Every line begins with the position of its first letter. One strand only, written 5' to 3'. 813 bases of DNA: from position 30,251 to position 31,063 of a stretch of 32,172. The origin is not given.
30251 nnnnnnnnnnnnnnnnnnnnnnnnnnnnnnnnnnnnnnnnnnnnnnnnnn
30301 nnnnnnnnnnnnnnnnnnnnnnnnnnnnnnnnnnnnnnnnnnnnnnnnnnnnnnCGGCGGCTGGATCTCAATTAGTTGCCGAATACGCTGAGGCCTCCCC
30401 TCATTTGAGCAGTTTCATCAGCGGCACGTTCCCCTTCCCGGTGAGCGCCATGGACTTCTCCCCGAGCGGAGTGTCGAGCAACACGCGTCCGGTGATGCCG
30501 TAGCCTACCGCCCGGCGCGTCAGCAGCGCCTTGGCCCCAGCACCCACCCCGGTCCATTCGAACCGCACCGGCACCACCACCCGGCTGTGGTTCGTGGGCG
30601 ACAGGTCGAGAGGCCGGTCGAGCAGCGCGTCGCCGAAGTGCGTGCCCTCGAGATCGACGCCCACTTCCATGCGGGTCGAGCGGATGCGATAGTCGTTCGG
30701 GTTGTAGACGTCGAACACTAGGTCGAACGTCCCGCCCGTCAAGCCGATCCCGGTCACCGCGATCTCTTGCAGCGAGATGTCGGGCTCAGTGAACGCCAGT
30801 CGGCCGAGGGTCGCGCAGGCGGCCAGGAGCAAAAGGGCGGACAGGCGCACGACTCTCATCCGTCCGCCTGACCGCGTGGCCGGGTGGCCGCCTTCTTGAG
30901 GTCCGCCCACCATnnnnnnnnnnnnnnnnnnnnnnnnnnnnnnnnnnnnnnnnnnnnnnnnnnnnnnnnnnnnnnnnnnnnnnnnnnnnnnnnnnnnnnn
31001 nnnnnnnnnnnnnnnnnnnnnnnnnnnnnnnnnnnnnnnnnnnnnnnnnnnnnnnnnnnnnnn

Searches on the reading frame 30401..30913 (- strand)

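Call 8: search_protein_families(library=ncbifam, proteins=[window:30401-30913:-], max_evalue=0.001)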
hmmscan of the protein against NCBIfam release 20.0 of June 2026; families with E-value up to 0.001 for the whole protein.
window:30401-30913:- (170 aa): 0 families

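Call 33: search_protein_families(library=pfam, proteins=[window:30401-30913:-], max_evalue=1)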
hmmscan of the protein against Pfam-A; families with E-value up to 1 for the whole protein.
window:30401-30913:- (170 aa): 1 family
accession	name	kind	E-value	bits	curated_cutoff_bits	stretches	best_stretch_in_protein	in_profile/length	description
PF03168.19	LEA_2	-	2.2e-10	41.3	25.4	1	67-155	2-92/98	Late embryogenesis abundant protein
